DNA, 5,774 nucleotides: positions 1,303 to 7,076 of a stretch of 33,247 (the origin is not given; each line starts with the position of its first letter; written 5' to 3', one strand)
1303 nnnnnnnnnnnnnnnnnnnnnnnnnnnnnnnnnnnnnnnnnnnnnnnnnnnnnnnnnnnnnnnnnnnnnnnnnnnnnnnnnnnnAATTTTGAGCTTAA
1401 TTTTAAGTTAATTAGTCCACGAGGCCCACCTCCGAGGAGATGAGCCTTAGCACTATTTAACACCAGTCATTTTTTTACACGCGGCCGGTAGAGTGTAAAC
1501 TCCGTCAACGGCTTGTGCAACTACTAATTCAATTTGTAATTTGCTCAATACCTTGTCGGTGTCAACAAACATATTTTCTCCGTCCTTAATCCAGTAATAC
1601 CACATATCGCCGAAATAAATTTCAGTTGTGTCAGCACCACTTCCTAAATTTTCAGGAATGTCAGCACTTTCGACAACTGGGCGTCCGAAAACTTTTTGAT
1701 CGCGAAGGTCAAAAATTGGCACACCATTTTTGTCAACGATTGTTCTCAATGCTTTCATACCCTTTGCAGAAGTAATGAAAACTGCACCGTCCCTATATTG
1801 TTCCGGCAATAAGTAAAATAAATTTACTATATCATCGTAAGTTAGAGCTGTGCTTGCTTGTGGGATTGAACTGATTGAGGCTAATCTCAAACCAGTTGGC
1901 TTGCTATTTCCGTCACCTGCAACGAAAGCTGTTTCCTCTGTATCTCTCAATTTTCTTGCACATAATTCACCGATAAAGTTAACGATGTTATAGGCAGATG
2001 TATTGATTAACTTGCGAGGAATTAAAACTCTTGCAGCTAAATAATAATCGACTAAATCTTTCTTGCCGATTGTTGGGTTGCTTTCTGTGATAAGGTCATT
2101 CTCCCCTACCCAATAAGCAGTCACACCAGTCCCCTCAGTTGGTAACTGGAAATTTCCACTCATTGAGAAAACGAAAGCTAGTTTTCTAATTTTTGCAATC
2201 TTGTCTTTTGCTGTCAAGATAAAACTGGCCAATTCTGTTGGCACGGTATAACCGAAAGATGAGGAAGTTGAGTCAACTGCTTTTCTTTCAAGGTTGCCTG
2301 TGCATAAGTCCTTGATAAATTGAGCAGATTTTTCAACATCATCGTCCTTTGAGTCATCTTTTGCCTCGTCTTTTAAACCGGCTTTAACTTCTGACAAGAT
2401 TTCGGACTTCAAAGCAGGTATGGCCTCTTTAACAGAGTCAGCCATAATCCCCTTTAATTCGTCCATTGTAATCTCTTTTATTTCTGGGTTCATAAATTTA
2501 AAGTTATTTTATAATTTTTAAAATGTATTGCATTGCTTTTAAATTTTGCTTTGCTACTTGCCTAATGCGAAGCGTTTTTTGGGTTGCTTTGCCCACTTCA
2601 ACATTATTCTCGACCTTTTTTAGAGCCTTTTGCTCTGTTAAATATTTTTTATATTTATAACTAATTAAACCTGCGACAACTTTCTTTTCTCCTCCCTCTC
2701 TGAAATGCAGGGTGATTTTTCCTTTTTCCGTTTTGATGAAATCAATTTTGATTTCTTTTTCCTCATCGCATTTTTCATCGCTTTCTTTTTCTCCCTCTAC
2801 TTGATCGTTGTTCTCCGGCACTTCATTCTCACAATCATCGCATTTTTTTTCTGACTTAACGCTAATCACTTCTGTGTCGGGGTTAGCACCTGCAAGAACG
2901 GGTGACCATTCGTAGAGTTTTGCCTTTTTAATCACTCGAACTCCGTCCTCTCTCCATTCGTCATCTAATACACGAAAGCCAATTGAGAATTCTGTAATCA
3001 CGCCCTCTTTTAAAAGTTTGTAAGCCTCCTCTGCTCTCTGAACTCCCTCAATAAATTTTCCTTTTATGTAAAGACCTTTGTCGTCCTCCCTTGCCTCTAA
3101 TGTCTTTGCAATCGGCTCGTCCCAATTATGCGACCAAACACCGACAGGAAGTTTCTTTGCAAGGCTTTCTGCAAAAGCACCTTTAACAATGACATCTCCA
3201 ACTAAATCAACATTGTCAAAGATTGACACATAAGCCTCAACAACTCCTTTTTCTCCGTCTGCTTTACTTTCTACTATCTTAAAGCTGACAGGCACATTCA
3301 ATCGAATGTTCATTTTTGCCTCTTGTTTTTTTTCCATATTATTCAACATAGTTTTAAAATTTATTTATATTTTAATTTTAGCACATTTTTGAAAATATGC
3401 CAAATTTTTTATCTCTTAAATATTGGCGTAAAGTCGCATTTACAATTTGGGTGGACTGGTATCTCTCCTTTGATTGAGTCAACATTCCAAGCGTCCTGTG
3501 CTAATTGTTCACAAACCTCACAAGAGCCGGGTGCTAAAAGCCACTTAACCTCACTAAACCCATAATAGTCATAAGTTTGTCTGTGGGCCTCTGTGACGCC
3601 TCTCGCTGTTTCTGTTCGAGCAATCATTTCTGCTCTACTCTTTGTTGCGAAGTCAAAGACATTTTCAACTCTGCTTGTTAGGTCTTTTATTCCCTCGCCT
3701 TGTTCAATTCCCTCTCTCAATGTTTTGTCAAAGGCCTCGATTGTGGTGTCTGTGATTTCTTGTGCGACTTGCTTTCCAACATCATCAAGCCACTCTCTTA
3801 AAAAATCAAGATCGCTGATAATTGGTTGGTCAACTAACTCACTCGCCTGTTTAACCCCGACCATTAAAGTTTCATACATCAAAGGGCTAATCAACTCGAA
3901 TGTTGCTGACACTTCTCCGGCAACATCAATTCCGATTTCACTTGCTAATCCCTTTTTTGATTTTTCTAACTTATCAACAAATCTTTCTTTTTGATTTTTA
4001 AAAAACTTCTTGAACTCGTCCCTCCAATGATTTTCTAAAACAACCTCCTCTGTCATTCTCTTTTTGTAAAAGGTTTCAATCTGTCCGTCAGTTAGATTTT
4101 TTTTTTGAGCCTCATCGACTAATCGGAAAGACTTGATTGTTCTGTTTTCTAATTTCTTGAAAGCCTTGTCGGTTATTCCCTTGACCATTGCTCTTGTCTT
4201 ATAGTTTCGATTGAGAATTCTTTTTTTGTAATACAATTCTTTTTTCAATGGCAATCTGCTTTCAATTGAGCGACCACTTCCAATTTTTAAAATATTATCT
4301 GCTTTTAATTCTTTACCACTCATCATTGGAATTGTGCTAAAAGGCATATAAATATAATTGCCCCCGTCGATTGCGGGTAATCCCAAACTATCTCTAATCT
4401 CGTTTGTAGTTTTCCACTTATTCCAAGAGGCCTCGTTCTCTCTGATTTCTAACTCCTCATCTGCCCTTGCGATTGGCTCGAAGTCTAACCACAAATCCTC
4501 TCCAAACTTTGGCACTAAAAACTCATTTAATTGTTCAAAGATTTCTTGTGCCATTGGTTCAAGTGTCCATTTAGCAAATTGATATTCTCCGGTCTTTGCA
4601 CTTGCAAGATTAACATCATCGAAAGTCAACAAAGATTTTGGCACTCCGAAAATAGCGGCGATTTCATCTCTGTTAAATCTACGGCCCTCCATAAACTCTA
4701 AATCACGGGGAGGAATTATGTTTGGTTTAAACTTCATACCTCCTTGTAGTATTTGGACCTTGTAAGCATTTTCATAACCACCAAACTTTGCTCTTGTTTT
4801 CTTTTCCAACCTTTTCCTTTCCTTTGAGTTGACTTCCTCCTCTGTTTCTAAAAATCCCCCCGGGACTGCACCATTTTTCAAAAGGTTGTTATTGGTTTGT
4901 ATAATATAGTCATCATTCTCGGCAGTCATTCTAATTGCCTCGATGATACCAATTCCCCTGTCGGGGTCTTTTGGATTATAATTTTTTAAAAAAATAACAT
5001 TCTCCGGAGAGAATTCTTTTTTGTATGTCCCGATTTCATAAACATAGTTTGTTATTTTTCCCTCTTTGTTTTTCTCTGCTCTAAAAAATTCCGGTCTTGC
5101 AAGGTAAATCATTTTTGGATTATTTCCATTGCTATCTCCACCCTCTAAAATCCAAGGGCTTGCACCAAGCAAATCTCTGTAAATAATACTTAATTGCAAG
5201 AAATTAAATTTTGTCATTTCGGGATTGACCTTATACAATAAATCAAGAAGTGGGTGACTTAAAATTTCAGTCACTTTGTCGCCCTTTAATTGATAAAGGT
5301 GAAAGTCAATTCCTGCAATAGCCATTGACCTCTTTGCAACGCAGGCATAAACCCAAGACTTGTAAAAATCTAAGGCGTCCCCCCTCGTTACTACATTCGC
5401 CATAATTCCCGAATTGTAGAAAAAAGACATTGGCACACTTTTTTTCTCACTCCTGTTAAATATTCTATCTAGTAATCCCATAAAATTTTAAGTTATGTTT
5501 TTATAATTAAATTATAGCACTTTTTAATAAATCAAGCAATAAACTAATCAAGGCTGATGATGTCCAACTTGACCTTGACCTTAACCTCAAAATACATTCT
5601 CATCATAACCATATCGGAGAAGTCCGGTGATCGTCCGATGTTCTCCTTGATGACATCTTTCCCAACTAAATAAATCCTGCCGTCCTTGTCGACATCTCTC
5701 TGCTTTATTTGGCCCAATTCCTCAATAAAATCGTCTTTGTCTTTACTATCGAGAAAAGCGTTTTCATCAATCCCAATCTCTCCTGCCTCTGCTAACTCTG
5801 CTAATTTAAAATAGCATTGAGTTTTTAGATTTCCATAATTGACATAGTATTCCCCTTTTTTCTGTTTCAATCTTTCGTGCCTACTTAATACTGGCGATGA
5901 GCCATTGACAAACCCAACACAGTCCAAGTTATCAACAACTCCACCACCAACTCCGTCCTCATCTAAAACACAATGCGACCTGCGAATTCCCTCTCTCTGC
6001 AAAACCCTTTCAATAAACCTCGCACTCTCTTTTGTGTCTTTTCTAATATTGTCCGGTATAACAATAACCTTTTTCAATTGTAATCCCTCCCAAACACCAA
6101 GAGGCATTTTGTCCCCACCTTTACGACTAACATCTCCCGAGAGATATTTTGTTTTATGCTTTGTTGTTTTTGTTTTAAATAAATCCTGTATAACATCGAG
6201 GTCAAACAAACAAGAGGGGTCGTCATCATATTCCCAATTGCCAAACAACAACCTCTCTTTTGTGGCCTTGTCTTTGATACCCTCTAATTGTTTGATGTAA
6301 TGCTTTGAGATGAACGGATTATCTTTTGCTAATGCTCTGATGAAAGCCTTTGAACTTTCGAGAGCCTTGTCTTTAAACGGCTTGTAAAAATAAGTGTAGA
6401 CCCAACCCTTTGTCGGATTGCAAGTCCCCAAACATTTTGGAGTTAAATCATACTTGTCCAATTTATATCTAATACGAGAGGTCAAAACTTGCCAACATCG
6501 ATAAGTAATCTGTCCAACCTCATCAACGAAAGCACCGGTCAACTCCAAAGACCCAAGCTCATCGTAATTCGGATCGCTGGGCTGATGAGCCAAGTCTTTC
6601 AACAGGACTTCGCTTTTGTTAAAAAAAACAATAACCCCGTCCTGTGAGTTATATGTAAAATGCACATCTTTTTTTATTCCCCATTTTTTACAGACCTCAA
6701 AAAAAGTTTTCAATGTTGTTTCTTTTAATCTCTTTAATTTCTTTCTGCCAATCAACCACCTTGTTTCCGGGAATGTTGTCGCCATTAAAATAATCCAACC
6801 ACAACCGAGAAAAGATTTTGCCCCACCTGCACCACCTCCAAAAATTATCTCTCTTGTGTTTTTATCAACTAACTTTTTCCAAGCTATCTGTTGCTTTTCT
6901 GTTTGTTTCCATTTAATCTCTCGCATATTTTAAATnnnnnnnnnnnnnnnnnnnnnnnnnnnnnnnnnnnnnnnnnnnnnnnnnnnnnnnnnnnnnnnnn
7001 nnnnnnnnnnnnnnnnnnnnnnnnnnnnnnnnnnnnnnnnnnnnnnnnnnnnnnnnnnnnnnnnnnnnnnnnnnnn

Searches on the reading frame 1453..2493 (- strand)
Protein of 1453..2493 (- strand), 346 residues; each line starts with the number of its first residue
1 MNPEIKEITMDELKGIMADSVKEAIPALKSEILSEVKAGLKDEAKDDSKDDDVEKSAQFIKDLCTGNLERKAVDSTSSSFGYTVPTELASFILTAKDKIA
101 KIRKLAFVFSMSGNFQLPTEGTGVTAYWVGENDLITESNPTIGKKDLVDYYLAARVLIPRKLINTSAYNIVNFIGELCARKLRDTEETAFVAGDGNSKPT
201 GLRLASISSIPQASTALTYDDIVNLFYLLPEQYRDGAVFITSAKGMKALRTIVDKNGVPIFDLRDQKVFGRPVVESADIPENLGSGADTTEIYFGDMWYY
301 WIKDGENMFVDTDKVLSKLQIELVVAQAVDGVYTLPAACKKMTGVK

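Call 11: search_protein_families(library=phrogs, proteins=[window:1453-2493:-], max_evalue=0.001)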
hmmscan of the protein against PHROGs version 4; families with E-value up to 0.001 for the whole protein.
window:1453-2493:- (346 aa): 3 families
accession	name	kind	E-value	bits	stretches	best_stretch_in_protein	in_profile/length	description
phrog_10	-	head and packaging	3.7e-51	176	1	11-343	277-634/752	major head protein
phrog_617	-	head and packaging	3.4e-26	93.3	1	101-339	369-618/626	major head protein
phrog_15928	-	head and packaging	1.3e-15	58.9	1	162-310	1-145/185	major head protein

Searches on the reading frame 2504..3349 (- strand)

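Call 11: search_protein_families(library=phrogs, proteins=[window:2504-3349:-], max_evalue=0.001)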
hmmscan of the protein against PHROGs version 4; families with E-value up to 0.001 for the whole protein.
window:2504-3349:- (281 aa): 10 families
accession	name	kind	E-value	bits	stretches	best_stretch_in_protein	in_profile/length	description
phrog_80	-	head and packaging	2.3e-55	189.9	1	1-210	204-433/607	head maturation protease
phrog_3244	-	head and packaging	3.1e-33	116.8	1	8-197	6-217/326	head maturation protease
phrog_617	-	head and packaging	4.7e-21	76.3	1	28-200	19-191/626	major head protein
phrog_9644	-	head and packaging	8.8e-17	62.4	1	24-168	152-310/341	head maturation protease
phrog_3270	-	head and packaging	1.7e-15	57.7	1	37-244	7-164/603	head maturation protease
phrog_13042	-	head and packaging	2.2e-11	44.5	1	55-139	53-141/386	major head protein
phrog_2263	-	head and packaging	2.7e-11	44.1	1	73-222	80-211/551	major head protein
phrog_36211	-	head and packaging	8.2e-10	39.2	1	82-180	79-177/378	head maturation protease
phrog_3698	-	unknown function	3.7e-05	24.5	1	89-204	120-234/303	-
phrog_37668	-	head and packaging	0.0007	19.8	0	84-190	83-187/313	head maturation protease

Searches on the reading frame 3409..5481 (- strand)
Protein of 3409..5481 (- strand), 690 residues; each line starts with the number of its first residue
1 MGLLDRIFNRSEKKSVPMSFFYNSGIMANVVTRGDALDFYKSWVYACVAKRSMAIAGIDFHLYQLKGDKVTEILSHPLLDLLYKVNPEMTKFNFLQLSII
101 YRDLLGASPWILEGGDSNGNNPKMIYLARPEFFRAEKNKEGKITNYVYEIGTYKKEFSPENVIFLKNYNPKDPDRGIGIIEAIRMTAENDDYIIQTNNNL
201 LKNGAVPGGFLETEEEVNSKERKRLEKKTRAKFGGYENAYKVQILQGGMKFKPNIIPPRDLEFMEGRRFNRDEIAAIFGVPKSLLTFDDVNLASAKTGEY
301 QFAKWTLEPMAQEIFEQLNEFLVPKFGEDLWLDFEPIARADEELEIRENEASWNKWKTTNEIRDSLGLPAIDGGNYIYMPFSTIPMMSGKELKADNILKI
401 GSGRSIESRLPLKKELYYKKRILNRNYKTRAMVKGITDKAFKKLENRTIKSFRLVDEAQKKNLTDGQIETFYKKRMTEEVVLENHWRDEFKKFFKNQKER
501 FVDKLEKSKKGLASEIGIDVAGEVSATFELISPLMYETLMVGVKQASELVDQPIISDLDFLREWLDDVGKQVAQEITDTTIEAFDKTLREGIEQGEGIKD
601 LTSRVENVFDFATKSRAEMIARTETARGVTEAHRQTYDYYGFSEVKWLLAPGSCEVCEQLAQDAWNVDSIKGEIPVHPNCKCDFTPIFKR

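Call 11: search_protein_families(library=phrogs, proteins=[window:3409-5481:-], max_evalue=0.001)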
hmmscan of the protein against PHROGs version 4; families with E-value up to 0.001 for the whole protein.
window:3409-5481:- (690 aa): 20 families
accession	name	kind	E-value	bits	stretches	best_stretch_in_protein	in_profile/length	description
phrog_2662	-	head and packaging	1e-88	299.7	1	36-686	62-707/717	portal protein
phrog_12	-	head and packaging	2.7e-62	212.7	1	1-579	48-585/646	portal protein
phrog_5929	-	head and packaging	1.2e-23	84.6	1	194-382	5-198/228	portal protein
phrog_2468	-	head and packaging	2.5e-16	61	1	467-658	26-226/303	head morphogenesis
phrog_6577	-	unknown function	1.1e-15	58.1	1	567-689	102-231/1066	-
phrog_4728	-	head and packaging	1.4e-15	58.1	1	583-687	187-299/591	head morphogenesis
phrog_595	-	head and packaging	1.5e-14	55.2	1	570-689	176-299/513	head maturation protease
phrog_115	-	head and packaging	2.2e-14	54.6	1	584-689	210-319/665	minor head protein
phrog_19443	-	head and packaging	2.2e-12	47.2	1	414-689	6-286/579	minor head protein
phrog_2271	-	head and packaging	2.9e-10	39.5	1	176-474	190-484/859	portal protein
phrog_19480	-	head and packaging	8.3e-10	38.5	1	556-686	607-735/737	head morphogenesis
phrog_8089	-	head and packaging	9e-06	26.2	1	580-688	150-267/268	head morphogenesis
phrog_15127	-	head and packaging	2e-05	24.3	1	560-650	106-198/602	head protein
phrog_758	-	head and packaging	4e-05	24.1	1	574-687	168-290/326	head morphogenesis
phrog_21454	-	unknown function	5.3e-05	23.6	1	218-380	9-172/320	-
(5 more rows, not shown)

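Call 45: search_dna_similar(query=window:3409-5481:-, collection=phages, mode=protein, max_evalue=0.00001, max_rows=15)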
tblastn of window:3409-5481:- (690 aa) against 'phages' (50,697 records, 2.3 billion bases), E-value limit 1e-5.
Records with a match: 2028; places in all: 2032; records where one place covers at least 80% of the query: 15.
Best place of each record, by identity: <60% 2028.
By first word of the organism name: Mycobacterium 283; Salmonella 259; Vibrio 191; Microbacterium 184; Escherichia 162; Streptococcus 103; Gordonia 86; Staphylococcus 75; Arthrobacter 57; Pseudomonas 50; and 92 more.
By host as written in the record: - 339; Mycobacterium smegmatis mc2 155 216; Microbacterium foliorum NRRL B-24224 118; Gordonia terrae 3612 77; Escherichia coli 69; Microbacterium foliorum NRRL B-24224 SEA 51; Salmonella enterica subsp. enterica serovar Enteritidis PT1 39; Klebsiella pneumoniae 27; and 477 more.
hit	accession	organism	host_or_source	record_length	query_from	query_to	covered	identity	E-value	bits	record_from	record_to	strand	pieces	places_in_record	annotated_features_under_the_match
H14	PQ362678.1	Arthrobacter phage Juno112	Arthrobacter globiformis B-2979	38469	10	635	91%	25.6%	1e-24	116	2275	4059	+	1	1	4: portal protein | 3: RNA binding protein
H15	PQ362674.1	Arthrobacter phage KHumphrey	Arthrobacter atrocyaneus NRRL B-2883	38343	10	635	91%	25.6%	1e-24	116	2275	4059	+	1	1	4: portal protein | 3: RNA binding protein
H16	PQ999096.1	Arthrobacter phage PhluffyCoco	Arthrobacter globiformis B-2979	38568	10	635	91%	25.6%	1e-24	116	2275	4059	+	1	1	4: portal protein | 3: RNA binding protein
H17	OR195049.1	Arthrobacter phage RedFox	Arthrobacter globiformis B-2979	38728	10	635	91%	25.6%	1e-24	116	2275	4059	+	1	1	4: portal protein | 3: RNA binding protein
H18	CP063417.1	Parageobacillus phage JGon-2020a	Parageobacillus thermoglucosidasius 23.6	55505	43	625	84%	26.5%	6e-40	164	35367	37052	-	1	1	record has no annotation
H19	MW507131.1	Arthrobacter phage Leona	Arthrobacter globiformis B-2979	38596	55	635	84%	25.4%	2e-22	109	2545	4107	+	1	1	4: portal protein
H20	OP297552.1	Arthrobacter phage Renna12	Arthrobacter globiformis B-2979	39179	55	635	84%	25.1%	3e-23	112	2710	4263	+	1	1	5: portal protein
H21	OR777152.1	Arthrobacter phage Cupello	Arthrobacter sp. B10-11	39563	55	635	84%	24.8%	1e-21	107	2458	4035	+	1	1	portal protein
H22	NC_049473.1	Arthrobacter phage Kuleana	Arthrobacter globiformis B-2979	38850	55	635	84%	24.8%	8e-23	110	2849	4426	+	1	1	5: portal protein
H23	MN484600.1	Arthrobacter phage Kuleana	Arthrobacter globiformis B-2979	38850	55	635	84%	24.8%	8e-23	110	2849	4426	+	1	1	5: portal protein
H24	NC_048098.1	Arthrobacter phage Andrew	Arthrobacter globiformis NRRL B-2979 SEA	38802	55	635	84%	24.8%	9e-25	116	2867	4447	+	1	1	5: portal protein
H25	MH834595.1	Arthrobacter phage Andrew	Arthrobacter globiformis NRRL B-2979 SEA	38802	55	635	84%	24.8%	9e-25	116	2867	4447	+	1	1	5: portal protein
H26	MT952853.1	Arthrobacter phage Orcanus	Arthrobacter globiformis NRRL B-2979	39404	55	635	84%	24.8%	5e-21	104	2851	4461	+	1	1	5: portal protein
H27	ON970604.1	Arthrobacter phage TaylorSipht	Arthrobacter globiformis B-2979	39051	55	635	84%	23.9%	2e-19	100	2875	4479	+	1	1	5: portal protein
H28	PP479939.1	Faecalibacterium phage Roos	Faecalibacterium sp. FM8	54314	72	651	84%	23.7%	1e-25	119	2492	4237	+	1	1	portal protein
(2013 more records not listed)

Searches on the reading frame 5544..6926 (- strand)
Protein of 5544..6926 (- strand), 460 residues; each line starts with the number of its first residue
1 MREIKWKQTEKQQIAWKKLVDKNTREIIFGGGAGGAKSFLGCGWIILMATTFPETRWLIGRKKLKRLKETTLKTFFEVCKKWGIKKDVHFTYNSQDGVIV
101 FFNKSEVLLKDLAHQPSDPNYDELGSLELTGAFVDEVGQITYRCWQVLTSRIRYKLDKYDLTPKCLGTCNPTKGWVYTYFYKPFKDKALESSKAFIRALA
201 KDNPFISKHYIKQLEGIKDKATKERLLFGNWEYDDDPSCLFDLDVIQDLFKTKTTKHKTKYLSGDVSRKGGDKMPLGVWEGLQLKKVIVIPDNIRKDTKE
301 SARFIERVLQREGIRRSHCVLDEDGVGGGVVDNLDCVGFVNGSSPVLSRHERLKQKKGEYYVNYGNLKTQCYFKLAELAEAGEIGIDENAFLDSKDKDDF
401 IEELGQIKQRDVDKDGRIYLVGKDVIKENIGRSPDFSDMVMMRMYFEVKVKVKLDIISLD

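Call 11: search_protein_families(library=phrogs, proteins=[window:5544-6926:-], max_evalue=0.001)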
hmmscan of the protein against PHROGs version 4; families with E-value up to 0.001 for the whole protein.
window:5544-6926:- (460 aa): 3 families
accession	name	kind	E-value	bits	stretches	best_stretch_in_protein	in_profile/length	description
phrog_2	-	head and packaging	1.1e-32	114.7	1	4-451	262-596/807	terminase large subunit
phrog_979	-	head and packaging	3.9e-26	92.9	2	6-177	152-310/642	terminase large subunit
phrog_3717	-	head and packaging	1.9e-10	41.7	1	16-253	15-244/277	terminase large subunit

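Call 44: search_dna_similar(query=window:5544-6926:-, collection=phages, mode=protein, max_evalue=0.00001, max_rows=15)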
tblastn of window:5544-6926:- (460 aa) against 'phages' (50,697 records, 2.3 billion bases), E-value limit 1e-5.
Records with a match: 13; places in all: 13; records where one place covers at least 80% of the query: 12.
Best place of each record, by identity: <60% 13.
By first word of the organism name: Polaribacter 4; Bacteroides 3; Cellulophaga 2; Flavobacterium 2; Bacteriophage 2.
By host as written in the record: - 6; Cellulophaga baltica #10 2; Flavobacterium sp. 2; Bacteroides salyersiae BG8 2; Bacteroides caecimuris 1.
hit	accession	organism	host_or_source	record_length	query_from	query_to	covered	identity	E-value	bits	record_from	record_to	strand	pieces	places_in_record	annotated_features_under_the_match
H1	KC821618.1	Cellulophaga phage phi10:1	Cellulophaga baltica #10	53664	4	451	97%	46.3%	1e-86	295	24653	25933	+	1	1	terminase large subunit | hypothetical protein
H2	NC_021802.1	Cellulophaga phage phi10:1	Cellulophaga baltica #10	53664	4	451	97%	46.3%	1e-86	295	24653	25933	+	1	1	terminase large subunit | hypothetical protein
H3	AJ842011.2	Flavobacterium phage 11b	Flavobacterium sp.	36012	11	451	96%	46.3%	7e-94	316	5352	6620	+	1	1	terminase large subunit | Terminase_3; Region: Phage terminase large subunit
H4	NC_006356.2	Flavobacterium phage 11b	Flavobacterium sp.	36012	11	451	96%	46.3%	7e-94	316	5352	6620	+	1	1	terminase large subunit | Terminase_3; Region: Phage terminase large subunit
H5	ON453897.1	Bacteroides phage Versailles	Bacteroides caecimuris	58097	10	447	95%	41.4%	7e-71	249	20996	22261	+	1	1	terminase large subunit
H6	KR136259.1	Polaribacter phage P12002L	seawater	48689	10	449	96%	36.0%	1e-53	199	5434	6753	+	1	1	terminase large subunit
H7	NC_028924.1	Polaribacter phage P12002L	seawater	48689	10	449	96%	36.0%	1e-53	199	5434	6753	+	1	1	terminase large subunit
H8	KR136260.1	Polaribacter phage P12002S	seawater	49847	10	449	96%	36.0%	1e-53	199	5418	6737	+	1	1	terminase large subunit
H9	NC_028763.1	Polaribacter phage P12002S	seawater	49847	10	449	96%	36.0%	1e-53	199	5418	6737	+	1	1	terminase large subunit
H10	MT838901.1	Bacteriophage sp.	human fecal samples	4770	11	449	95%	34.6%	1e-60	219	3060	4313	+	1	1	record has no annotation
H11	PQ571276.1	Bacteroides phage BS-TP3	Bacteroides salyersiae BG8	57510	11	449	95%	34.6%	1e-60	219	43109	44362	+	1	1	terminase large subunit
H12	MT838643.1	Bacteriophage sp.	human fecal samples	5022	2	446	97%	34.1%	7e-53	197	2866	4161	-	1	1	record has no annotation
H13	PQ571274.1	Bacteroides phage BS-TP1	Bacteroides salyersiae BG8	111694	37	244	45%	39.1%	4e-32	135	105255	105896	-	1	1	terminase large subunit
